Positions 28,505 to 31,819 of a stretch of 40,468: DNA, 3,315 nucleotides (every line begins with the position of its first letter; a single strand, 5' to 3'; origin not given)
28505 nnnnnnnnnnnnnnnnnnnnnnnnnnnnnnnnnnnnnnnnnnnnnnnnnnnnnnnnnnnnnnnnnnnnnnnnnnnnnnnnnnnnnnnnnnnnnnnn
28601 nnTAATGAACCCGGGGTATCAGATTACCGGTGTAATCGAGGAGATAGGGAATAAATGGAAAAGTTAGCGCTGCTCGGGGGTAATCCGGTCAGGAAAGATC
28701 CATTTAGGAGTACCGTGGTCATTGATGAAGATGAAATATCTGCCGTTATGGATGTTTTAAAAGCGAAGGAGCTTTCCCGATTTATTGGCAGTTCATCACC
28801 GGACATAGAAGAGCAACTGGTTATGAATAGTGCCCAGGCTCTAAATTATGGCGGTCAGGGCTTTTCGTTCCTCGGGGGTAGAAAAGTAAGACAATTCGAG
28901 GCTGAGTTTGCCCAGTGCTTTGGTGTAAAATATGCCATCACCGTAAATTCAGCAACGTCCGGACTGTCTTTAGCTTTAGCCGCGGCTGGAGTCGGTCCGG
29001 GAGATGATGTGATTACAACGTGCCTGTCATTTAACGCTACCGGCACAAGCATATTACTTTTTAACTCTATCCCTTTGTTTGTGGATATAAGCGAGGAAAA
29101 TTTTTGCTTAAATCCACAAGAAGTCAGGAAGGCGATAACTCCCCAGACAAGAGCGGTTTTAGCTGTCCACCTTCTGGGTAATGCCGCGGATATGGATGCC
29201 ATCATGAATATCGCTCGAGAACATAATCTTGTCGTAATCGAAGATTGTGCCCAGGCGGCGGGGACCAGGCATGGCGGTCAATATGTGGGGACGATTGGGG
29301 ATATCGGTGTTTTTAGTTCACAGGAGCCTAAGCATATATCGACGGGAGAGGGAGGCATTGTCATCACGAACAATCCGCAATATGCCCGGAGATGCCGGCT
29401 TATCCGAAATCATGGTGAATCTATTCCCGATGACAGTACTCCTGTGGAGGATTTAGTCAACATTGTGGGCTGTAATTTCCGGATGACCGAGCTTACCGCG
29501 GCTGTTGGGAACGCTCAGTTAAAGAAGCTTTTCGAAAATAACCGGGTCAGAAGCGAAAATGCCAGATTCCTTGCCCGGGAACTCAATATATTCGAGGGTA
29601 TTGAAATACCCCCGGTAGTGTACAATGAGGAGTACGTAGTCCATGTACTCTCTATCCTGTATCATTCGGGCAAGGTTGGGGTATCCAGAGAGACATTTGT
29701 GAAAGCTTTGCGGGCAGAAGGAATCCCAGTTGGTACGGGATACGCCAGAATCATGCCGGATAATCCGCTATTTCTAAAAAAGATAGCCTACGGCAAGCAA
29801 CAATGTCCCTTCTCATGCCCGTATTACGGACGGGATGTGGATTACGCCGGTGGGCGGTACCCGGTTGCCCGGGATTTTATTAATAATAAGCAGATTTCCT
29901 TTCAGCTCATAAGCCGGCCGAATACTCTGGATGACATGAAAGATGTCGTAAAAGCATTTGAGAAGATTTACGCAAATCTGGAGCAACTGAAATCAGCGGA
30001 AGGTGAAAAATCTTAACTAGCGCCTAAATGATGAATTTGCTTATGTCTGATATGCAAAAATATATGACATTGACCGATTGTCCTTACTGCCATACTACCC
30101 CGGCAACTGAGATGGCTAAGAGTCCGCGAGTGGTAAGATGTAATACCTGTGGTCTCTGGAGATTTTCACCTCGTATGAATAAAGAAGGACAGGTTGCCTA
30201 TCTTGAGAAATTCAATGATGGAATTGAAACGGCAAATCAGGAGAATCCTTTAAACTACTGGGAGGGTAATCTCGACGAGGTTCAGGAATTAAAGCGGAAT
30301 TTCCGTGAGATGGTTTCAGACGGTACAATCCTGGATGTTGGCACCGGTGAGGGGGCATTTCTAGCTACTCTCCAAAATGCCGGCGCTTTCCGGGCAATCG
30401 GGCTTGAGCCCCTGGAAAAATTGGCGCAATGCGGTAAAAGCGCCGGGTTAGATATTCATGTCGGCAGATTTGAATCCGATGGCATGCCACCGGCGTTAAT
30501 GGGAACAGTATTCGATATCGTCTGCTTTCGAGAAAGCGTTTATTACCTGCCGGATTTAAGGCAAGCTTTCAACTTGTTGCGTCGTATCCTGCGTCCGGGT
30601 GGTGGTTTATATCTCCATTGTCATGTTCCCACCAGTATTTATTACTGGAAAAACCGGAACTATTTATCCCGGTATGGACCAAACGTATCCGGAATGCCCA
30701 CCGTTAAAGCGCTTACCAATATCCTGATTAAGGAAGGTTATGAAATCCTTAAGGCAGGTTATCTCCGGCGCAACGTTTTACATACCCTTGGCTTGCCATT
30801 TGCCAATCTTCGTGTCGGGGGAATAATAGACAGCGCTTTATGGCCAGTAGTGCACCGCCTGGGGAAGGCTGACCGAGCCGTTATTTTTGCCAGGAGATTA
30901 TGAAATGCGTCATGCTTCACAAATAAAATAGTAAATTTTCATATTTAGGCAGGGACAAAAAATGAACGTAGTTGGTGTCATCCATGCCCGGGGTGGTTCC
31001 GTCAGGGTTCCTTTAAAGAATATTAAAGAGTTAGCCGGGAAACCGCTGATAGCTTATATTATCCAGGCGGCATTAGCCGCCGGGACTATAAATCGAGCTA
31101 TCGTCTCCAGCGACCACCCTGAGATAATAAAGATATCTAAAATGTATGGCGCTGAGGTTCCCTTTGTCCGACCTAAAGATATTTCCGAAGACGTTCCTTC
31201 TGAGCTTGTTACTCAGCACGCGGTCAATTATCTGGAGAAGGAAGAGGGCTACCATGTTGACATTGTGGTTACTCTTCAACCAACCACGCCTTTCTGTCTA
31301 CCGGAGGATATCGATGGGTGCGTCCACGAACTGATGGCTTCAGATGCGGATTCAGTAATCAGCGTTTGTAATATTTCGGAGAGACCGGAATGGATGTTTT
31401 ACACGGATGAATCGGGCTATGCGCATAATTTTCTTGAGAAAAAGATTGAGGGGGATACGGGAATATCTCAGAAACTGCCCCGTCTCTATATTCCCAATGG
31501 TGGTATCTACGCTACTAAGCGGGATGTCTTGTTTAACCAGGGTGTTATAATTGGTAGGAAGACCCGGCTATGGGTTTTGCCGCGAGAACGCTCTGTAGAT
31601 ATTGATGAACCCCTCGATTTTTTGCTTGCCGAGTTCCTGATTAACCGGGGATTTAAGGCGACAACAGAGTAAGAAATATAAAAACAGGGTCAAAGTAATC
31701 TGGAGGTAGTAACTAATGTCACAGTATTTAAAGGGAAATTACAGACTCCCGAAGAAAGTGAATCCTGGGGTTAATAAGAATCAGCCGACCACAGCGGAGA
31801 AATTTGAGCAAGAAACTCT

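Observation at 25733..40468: Glycan island with a complete 5,7-diamino-nonulosonic-acid pathway plus an unusually dense tailoring set and no flagellar context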

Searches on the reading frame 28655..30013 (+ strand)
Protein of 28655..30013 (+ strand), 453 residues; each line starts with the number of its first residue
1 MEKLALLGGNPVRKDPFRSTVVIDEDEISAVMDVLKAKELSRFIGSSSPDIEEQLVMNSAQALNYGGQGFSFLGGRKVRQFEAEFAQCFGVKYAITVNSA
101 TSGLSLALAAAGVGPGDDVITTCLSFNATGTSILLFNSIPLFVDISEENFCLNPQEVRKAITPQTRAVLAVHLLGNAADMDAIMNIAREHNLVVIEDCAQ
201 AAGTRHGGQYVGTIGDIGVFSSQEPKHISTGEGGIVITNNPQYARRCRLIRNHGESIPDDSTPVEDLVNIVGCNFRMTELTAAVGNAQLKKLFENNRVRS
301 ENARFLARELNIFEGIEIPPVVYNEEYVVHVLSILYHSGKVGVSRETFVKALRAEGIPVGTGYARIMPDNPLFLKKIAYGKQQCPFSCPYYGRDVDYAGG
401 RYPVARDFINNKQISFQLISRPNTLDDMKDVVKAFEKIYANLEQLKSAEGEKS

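Call 5: search_protein_families(library=pfam, proteins=[window:28655-30013:+], max_evalue=0.01)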
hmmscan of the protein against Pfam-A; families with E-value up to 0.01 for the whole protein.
window:28655-30013:+ (453 aa): 4 families
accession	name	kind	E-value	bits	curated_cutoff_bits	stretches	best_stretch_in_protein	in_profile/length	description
PF01041.23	DegT_DnrJ_EryC1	-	2.2e-91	307.2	19.8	1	72-392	20-336/360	DegT/DnrJ/EryC1/StrS aminotransferase family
PF00266.25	Aminotran_5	-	6.3e-06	25.8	21.5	1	76-223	43-200/371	Aminotransferase class-V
PF01212.27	Beta_elim_lyase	-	2.6e-05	24.2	27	1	73-320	29-275/288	Beta-eliminating lyase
PF01053.26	Cys_Met_Meta_PP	-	0.00012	21.2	27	1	76-248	52-223/381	Cys/Met metabolism PLP-dependent enzyme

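Call 8: search_protein_families(library=ncbifam, proteins=[window:28655-30013:+], max_evalue=0.001)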
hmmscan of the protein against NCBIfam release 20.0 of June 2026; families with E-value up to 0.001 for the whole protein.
window:28655-30013:+ (453 aa): 20 families
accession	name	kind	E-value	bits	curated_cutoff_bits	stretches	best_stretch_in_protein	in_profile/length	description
TIGR03588.1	PseC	equivalog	8.5e-66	222.4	423.5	1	74-393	28-354/380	UDP-4-amino-4,6-dideoxy-N-acetyl-beta-L-altrosamine transaminase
NF008658.2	PRK11658.1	equivalog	3.2e-56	190.6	631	1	42-361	3-322/379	UDP-4-amino-4-deoxy-L-arabinose aminotransferase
TIGR04181.1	NHT_00031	hypoth_equivalog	2.3e-54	184.7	420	1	74-360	28-323/359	LegC family aminotransferase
NF008687.0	PRK11706.1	equivalog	3.3e-49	167.6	375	1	79-363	34-320/375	dTDP-4-amino-4,6-dideoxygalactose transaminase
NF011936.0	PRK15407.1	equivalog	1.1e-48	166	423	2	74-254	63-251/440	lipopolysaccharide biosynthesis protein RfbH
TIGR04427.1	PLP_DesI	equivalog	8.2e-45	153.6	650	1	74-357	50-324/390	dTDP-4-dehydro-6-deoxyglucose aminotransferase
TIGR02379.1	ECA_wecE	subfamily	3.7e-40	137.9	434.85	1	75-357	30-315/376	dTDP-4-amino-4,6-dideoxy-D-glucose transaminase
TIGR01977.1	am_tr_V_EF2568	hypoth_equivalog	1.3e-09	37.6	377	1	57-204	25-180/376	cysteine desulfurase family protein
NF009079.0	PRK12414.1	subfamily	1.6e-09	37.3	481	1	47-197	39-201/384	methionine aminotransferase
NF040779.1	Sec_lyase_SclA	exception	4e-09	35.9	525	1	77-206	47-181/378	selenocysteine lyase SclA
NF006569.0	PRK09082.1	subfamily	5e-07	29.1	420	1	52-197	45-202/386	methionine aminotransferase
NF005816.0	PRK07682.1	equivalog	1.3e-06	27.3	620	1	95-201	95-206/390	aminotransferase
NF041364.1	GntC_guanitoxin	equivalog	6.1e-06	25.4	415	1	101-198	69-174/356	guanitoxin biosynthesis PLP-dependent (S)-gamma-hydroxy-L-arginine cyclodehydratase GntC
NF005855.0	PRK07777.1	equivalog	1.1e-05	24.9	553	1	86-197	79-202/391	pyridoxal phosphate-dependent aminotransferase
NF006488.0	PRK08912.1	equivalog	5.4e-05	22.3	498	1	57-197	46-198/387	aminotransferase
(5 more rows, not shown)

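Call 46: search_solved_structures(query=window:28655-30013:+, max_evalue=1e-20)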
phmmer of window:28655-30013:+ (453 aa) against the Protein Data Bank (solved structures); distinct sequences matched with E-value up to 1e-20: 54.
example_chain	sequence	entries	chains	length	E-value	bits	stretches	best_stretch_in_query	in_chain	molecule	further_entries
8gyh_B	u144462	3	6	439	1.1e-59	205.8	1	74-450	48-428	DegT/DnrJ/EryC1/StrS family aminotransferase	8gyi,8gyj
2c7t_A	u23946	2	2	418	1.3e-57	199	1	78-373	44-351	GLUTAMINE-2-DEOXY-SCYLLO-INOSOSE AMINOTRANSFERASE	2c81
5w71_A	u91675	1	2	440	1.5e-57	198.7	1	78-373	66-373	L-glutamine:2-deoxy-scyllo-inosose aminotransferase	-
3bn1_A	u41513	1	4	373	4.2e-50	174.2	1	75-358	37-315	Perosamine synthetase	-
3dr7_A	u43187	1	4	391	4.8e-50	174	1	75-358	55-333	Putative perosamine synthetase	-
3dr4_A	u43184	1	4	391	3.3e-49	171.3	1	75-358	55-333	Putative perosamine synthetase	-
7b0d_A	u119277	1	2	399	2.9e-48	168.2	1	69-332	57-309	Glutamine--scyllo-inositol transaminase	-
1mdo_A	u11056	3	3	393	8.7e-48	166.6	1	74-362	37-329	ArnB aminotransferase | UDP-4-amino-4-deoxy-L-arabinose--oxoglutarate aminotransferase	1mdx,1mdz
8sng_A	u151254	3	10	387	2e-47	165.4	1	73-362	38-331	UDP-4-amino-4-deoxy-L-arabinose--oxoglutarate aminotransferase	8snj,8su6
4oca_A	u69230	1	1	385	5.5e-47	163.9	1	73-362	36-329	UDP-4-amino-4-deoxy-L-arabinose--oxoglutarate aminotransferase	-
5w70_A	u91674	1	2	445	6.2e-47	163.8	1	78-438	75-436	L-glutamine:2-deoxy-scyllo-inosose aminotransferase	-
7l7x_AAA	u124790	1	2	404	6.6e-47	163.7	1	71-307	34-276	DegT/DnrJ/EryC1/StrS aminotransferase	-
5k8b_A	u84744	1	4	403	2.3e-46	161.9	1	77-304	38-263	8-amino-3,8-dideoxy-alpha-D-manno-octulosonate transaminase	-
7b0m_AAA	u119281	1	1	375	4.5e-44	154.3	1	73-331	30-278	Sugar aminotransferase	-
2oga_A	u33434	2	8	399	1.7e-40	142.5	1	71-334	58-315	Transaminase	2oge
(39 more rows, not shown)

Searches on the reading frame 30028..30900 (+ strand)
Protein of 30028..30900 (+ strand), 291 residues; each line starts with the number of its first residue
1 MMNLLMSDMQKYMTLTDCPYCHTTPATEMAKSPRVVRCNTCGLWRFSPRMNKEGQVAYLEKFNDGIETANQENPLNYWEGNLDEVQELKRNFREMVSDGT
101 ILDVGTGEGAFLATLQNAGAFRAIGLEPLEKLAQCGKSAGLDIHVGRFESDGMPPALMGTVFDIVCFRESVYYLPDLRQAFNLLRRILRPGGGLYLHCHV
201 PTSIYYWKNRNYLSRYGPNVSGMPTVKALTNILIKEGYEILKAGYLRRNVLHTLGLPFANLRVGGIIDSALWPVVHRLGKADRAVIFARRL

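Call 5: search_protein_families(library=pfam, proteins=[window:30028-30900:+], max_evalue=0.01)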
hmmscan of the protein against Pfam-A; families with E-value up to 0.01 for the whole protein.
window:30028-30900:+ (291 aa): 7 families
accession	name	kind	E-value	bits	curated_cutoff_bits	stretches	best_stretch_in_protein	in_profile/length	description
PF13489.12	Methyltransf_23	-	5.7e-11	42.9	27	1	87-240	12-161/164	Methyltransferase domain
PF08241.18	Methyltransf_11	-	4e-10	40.6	21.2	1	102-195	1-94/95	Methyltransferase domain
PF13649.12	Methyltransf_25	-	3e-08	34.7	27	1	101-192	1-97/97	Methyltransferase domain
PF13847.12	Methyltransf_31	-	1.6e-06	28.3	27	1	98-200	4-113/145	Methyltransferase domain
PF08242.18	Methyltransf_12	-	4.6e-05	24.5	30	1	102-194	1-98/98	Methyltransferase domain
PF14354.12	Lar_restr_allev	-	0.00076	20.1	28.6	1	14-56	2-43/58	Restriction alleviation protein Lar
PF07021.18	MetW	-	0.0019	18.3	21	1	92-191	7-102/193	Methionine biosynthesis protein MetW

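Call 8: search_protein_families(library=ncbifam, proteins=[window:30028-30900:+], max_evalue=0.001)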
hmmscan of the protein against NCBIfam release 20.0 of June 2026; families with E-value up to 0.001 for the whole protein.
window:30028-30900:+ (291 aa): 4 families
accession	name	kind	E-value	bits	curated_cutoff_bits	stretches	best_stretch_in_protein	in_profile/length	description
NF045667.1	MTase_DVU1556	equivalog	5e-11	42.5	155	1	97-196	22-119/213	DVU_1556 family methyltransferase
TIGR00452.1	TIGR00452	equivalog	2.3e-05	23.4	275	1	96-240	116-264/316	tRNA 5-methoxyuridine(34)/uridine 5-oxyacetic acid(34) synthase CmoB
TIGR02081.1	metW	equivalog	4.3e-05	23.1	189.5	1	97-192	13-103/194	methionine biosynthesis protein MetW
NF011650.0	PRK15068.1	equivalog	0.00032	19.7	209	1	95-239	120-269/324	tRNA 5-methoxyuridine(34)/uridine 5-oxyacetic acid(34) synthase CmoB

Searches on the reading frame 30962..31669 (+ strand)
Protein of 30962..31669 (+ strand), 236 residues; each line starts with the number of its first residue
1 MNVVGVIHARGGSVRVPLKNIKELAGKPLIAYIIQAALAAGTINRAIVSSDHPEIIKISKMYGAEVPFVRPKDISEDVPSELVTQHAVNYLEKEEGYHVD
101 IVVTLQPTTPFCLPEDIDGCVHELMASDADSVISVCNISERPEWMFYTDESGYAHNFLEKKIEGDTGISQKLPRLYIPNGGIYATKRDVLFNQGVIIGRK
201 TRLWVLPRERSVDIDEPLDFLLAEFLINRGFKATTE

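Call 5: search_protein_families(library=pfam, proteins=[window:30962-31669:+], max_evalue=0.01)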
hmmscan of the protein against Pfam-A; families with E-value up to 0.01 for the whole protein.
window:30962-31669:+ (236 aa): 1 family
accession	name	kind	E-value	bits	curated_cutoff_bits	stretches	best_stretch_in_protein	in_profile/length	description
PF02348.25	CTP_transf_3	-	4.5e-21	76.1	22.6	1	5-135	2-126/217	Cytidylyltransferase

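Call 8: search_protein_families(library=ncbifam, proteins=[window:30962-31669:+], max_evalue=0.001)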
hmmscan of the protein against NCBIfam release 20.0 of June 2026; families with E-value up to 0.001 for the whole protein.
window:30962-31669:+ (236 aa): 7 families
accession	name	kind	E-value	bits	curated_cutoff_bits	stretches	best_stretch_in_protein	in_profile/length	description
TIGR03584.1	PseF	equivalog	2e-42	145.3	205.7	1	4-226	1-219/222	pseudaminic acid cytidylyltransferase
NF009905.0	PRK13368.1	subfamily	6.6e-14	51.8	255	1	1-140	1-130/243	3-deoxy-manno-octulosonate cytidylyltransferase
NF003952.0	PRK05450.1-5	subfamily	5.2e-13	48.7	193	1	1-136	1-129/250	3-deoxy-manno-octulosonate cytidylyltransferase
NF003948.0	PRK05450.1-1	equivalog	3.3e-12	46.2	281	1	2-140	5-136/248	3-deoxy-manno-octulosonate cytidylyltransferase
NF003950.0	PRK05450.1-3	subfamily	2.8e-11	43.2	234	1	1-132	1-125/248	3-deoxy-manno-octulosonate cytidylyltransferase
TIGR00466.1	kdsB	equivalog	1.2e-07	31.4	155.2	1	2-115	2-107/241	3-deoxy-manno-octulosonate cytidylyltransferase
NF010935.0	PRK14355.1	equivalog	0.00048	18.9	718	1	18-192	22-185/459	bifunctional UDP-N-acetylglucosamine diphosphorylase/glucosamine-1-phosphate N-acetyltransferase GlmU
